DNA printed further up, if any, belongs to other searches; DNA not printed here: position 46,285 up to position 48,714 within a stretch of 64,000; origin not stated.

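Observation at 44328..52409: Unusual sub-cluster: membrane-domain/PRK-type kinase fusion with class II aldolase-like, HAD, GDPD-like, two nucleotidyltransferases, GtrA and AsnB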

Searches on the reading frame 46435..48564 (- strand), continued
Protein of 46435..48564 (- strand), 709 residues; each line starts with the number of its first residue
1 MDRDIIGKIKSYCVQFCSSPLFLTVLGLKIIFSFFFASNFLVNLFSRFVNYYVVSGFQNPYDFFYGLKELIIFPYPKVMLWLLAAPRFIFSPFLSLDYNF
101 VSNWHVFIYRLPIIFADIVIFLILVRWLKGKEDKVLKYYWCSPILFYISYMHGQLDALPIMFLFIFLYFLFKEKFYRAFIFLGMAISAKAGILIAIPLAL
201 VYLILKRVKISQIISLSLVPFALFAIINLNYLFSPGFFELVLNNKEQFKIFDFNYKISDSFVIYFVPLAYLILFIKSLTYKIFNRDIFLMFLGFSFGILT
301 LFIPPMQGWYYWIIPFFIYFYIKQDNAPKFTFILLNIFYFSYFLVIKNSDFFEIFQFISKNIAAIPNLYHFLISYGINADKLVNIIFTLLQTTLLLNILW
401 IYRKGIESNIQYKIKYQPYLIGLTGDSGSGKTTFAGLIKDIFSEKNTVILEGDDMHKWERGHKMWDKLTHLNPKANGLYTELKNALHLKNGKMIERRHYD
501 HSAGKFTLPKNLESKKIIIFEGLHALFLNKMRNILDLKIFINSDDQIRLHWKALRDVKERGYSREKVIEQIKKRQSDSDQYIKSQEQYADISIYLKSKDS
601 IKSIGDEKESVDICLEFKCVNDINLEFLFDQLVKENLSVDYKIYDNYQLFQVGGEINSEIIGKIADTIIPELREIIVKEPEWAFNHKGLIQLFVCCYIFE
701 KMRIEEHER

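Call 78: search_dna_similar(query=window:46435-48564:-, collection=plasmids, mode=protein, max_evalue=1e-10, max_rows=10)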
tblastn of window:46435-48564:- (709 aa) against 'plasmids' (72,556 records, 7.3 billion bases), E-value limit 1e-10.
Records with a match: 8; places in all: 8; records where one place covers at least 80% of the query: 2.
Best place of each record, by identity: <60% 8.
By first word of the organism name: Escherichia 1; Azospirillum 1; Hirschia 1; Mycobacterium 1; Allomeiothermus 1; Bacteroides 1; Parabacteroides 1; Brevibacillus 1.
By predicted mobility (MOB-suite, as given by PLSDB): non-mobilizable 7; mobilizable 1.
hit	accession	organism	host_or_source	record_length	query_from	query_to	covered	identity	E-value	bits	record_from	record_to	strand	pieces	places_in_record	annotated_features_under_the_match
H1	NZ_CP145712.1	Escherichia coli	Homo sapiens,stool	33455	20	702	96%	28.2%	3e-69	254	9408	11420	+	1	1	uridine kinase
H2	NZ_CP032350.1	Azospirillum brasilense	soil sample,Agricultural field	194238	20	703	96%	27.4%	5e-60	227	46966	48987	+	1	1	phosphoribulokinase/uridine kinase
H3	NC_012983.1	Hirschia baltica ATCC 49814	-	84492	237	694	65%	29.4%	8e-49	193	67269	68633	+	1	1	phosphoribulokinase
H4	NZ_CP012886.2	Mycobacterium intracellulare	sputum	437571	409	616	29%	29.7%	2e-22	110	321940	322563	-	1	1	phosphoribulokinase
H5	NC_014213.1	Allomeiothermus silvanus DSM 9946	hot spring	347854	403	593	27%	32.2%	7e-26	122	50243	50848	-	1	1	phosphoribulokinase | cbbX: CbbX protein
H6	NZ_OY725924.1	Bacteroides finegoldii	-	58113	420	591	24%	32.2%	1e-11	77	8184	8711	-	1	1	udk: uridine kinase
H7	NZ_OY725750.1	Parabacteroides distasonis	-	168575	420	593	25%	30.2%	3e-11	75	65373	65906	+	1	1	udk: uridine kinase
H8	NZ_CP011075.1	Brevibacillus laterosporus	Oryza sativa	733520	417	570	22%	30.8%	3e-11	75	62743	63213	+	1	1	udk: uridine kinase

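Call 80: get_annotated_region(hit=H1, flank=10000)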
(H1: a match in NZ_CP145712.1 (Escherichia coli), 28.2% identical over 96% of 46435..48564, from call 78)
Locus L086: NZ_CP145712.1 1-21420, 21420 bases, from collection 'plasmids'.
description: Escherichia coli strain S1-CAM-01-A plasmid p5-S1-CAM-01-A, complete sequence
organism: Escherichia coli (NCBI taxid 562)
taxonomy: Bacteria; Pseudomonadota; Gammaproteobacteria; Enterobacterales; Enterobacteriaceae; Escherichia; Escherichia coli
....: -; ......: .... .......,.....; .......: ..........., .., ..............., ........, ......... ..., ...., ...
typing (MOB-suite, as given by PLSDB): non-mobilizable; replicon IncR
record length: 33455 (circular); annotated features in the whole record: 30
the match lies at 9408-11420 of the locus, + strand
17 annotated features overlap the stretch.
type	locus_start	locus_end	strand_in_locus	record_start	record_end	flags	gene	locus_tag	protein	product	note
CDS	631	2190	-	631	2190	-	-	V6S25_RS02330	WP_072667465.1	hypothetical protein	-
CDS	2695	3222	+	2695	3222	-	-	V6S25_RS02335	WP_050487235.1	ribbon-helix-helix domain-containing protein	-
CDS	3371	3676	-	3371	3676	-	-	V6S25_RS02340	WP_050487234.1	hypothetical protein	-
CDS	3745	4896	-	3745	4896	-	-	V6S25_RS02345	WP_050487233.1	hypothetical protein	-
CDS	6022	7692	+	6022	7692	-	-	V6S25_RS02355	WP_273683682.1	NTP transferase domain-containing protein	-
CDS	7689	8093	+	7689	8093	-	-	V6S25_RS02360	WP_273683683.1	GtrA family protein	-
CDS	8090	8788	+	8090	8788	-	-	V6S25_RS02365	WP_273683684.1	glycosyltransferase family 2 protein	-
CDS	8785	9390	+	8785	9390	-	-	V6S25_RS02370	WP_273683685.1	phosphatidylinositol-specific phospholipase C/glycerophosphodiester phosphodiesterase family protein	GO:0006629 - lipid metabolic process [Evidence IEA]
CDS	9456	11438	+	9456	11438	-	-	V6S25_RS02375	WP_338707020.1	uridine kinase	-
CDS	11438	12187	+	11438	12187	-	-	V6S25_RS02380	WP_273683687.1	HAD family hydrolase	-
CDS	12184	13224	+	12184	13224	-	-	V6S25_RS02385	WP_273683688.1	class II aldolase/adducin family protein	-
CDS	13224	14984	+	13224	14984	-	-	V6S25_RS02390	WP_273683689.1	hypothetical protein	-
CDS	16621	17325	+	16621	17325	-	-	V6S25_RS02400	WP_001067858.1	IS6-like element IS26 family transposase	GO:0006313 - DNA transposition [Evidence IEA]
CDS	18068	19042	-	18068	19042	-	-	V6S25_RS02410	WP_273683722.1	ParB family protein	-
CDS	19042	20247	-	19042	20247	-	-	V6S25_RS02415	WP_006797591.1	AAA family ATPase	-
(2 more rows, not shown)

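Call 81: get_annotated_region(hit=H2, flank=12000)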
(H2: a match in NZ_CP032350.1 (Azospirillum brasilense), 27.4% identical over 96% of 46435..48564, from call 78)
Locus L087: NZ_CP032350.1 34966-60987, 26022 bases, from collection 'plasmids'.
description: Azospirillum brasilense strain MTCC4039 plasmid p5, complete sequence
organism: Azospirillum brasilense (NCBI taxid 192)
taxonomy: Bacteria; Pseudomonadota; Alphaproteobacteria; Rhodospirillales; Azospirillaceae; Azospirillum; Azospirillum brasilense
host: -; source: soil sample,Agricultural field; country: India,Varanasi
typing (MOB-suite, as given by PLSDB): non-mobilizable; replicon rep_cluster_771
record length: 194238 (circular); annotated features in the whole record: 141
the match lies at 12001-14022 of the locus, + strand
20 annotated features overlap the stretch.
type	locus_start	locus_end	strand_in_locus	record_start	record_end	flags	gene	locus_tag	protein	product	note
CDS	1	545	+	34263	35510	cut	-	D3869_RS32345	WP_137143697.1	glycosyltransferase family 4 protein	-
CDS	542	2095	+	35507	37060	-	-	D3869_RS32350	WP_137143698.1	class I SAM-dependent methyltransferase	-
CDS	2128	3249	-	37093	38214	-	-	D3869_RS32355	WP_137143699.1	NAD(P)/FAD-dependent oxidoreductase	-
CDS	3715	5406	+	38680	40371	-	-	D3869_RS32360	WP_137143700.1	M10 family metallopeptidase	GO:0006508 - proteolysis [Evidence IEA]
CDS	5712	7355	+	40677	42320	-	-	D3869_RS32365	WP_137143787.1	hypothetical protein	-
CDS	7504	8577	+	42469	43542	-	-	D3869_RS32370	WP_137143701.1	class II aldolase/adducin family protein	-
CDS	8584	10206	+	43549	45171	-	-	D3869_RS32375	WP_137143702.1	NTP transferase domain-containing protein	-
CDS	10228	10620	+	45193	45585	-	-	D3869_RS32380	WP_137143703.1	GtrA family protein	GO:0000271 - polysaccharide biosynthetic process [Evidence IEA]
CDS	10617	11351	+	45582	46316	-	-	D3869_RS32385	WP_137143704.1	glycosyltransferase family 2 protein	-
CDS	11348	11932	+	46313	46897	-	-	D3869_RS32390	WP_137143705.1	phosphatidylinositol-specific phospholipase C/glycerophosphodiester phosphodiesterase family protein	GO:0006629 - lipid metabolic process [Evidence IEA]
CDS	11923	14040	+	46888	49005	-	-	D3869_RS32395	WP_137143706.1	phosphoribulokinase/uridine kinase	-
CDS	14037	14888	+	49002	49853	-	-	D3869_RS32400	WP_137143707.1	HAD family hydrolase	-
CDS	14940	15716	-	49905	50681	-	-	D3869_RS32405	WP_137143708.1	ABC transporter ATP-binding protein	-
CDS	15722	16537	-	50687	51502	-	-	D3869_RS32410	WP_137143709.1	ABC transporter permease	-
CDS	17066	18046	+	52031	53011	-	gmd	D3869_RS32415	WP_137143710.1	GDP-mannose 4,6-dehydratase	GO:0000271 - polysaccharide biosynthetic process [Evidence IEA]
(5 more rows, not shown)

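Call 84: get_annotated_region(hit=H3, flank=12000)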
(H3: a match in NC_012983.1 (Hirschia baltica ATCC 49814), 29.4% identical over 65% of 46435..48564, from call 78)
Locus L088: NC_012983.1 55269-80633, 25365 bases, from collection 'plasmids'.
description: Hirschia baltica ATCC 49814 plasmid pHbal01, complete sequence
organism: Hirschia baltica ATCC 49814 (NCBI taxid 582402)
taxonomy: Bacteria; Pseudomonadota; Alphaproteobacteria; Hyphomonadales; Hyphomonadaceae; Hirschia; Hirschia baltica; Hirschia baltica ATCC 49814
host: -; source: -; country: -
typing (MOB-suite, as given by PLSDB): non-mobilizable; replicon rep_cluster_372
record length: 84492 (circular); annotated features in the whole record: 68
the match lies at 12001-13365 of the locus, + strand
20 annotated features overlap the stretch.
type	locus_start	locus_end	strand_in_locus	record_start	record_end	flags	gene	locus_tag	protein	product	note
CDS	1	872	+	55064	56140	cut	-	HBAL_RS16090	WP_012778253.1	glycoside hydrolase family 68 protein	-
CDS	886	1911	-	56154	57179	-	-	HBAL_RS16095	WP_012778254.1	LacI family DNA-binding transcriptional regulator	-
CDS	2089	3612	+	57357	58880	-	-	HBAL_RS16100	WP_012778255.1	tryptophan halogenase family protein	-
CDS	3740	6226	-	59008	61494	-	-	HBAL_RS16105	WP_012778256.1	TonB-dependent receptor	-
CDS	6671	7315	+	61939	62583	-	-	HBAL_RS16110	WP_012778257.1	hypothetical protein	-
CDS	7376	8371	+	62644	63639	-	-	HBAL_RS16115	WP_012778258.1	glycosyltransferase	-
CDS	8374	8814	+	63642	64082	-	-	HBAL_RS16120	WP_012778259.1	GtrA family protein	-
CDS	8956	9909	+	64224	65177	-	-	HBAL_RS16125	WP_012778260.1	UDP-glucuronic acid decarboxylase family protein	-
CDS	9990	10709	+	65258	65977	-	-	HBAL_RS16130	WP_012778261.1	glycosyltransferase family 2 protein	-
CDS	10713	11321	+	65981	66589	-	-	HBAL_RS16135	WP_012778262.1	phosphatidylinositol-specific phospholipase C/glycerophosphodiester phosphodiesterase family protein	GO:0006629 - lipid metabolic process [Evidence IEA]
CDS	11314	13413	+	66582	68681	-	-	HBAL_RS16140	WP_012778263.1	phosphoribulokinase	-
CDS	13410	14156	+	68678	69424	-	-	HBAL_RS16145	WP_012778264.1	HAD family hydrolase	-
CDS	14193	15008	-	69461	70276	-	-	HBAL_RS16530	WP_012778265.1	class I SAM-dependent methyltransferase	GO:0032259 - methylation [Evidence IEA]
CDS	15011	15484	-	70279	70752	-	-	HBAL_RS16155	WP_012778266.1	GtrA family protein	-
CDS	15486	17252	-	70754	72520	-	-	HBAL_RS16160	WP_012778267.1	hypothetical protein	-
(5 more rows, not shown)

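Call 88: list_cluster_members(proteins=[P0003, P0007, P0008, P0016, P0021])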
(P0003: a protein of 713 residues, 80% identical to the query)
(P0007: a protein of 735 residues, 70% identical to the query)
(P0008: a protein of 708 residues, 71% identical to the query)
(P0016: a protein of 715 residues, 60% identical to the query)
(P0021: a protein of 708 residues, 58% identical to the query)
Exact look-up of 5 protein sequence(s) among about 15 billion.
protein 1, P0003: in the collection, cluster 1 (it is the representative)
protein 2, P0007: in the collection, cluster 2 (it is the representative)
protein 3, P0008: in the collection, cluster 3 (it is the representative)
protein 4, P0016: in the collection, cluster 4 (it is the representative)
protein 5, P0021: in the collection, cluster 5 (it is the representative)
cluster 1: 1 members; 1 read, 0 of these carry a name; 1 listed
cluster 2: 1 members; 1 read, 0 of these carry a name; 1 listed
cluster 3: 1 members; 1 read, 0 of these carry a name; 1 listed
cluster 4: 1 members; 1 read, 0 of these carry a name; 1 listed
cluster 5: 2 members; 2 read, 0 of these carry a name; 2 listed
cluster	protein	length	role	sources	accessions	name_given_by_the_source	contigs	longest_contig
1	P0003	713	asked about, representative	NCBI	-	-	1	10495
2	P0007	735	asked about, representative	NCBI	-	-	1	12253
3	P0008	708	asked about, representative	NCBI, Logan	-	-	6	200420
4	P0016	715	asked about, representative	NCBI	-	-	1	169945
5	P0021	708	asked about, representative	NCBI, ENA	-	-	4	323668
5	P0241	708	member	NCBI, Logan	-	-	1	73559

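Call 91: find_homologous_proteins(query=L086:9456-11435:+, max_evalue=1e-20)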
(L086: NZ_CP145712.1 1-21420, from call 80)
Query L086:9456-11435:+ (660 aa): 1814 proteins with E <= 1e-20 among 8000 candidates; the best 120 are listed.
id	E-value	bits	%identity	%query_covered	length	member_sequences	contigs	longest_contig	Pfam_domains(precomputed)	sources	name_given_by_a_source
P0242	0.0e+0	1436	97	100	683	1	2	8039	PF00485.25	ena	-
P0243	0.0e+0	1434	96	100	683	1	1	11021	PF00485.25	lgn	-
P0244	0.0e+0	1426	96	100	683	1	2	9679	PF00485.25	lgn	-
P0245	0.0e+0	1423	96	100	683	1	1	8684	PF00485.25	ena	-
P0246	0.0e+0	1421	95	100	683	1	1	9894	PF00485.25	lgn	-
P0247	0.0e+0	1416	95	100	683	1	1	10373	PF00485.25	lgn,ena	-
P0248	0.0e+0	1416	95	100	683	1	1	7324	PF00485.25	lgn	-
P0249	0.0e+0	1415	95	100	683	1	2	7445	PF00485.25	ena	-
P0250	0.0e+0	1413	95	100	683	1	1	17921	PF00485.25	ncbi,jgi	jgi:uridine kinase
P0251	0.0e+0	1412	95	100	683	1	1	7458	PF00485.25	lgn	-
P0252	0.0e+0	1410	95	100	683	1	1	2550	PF00485.25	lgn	-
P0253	0.0e+0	1405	94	100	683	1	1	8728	PF00485.25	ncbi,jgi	jgi:uridine kinase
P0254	0.0e+0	1405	94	100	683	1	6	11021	PF00485.25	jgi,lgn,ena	jgi:uridine kinase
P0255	0.0e+0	1403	95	100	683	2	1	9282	PF00485.25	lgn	-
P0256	0.0e+0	1403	94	100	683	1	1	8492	PF00485.25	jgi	-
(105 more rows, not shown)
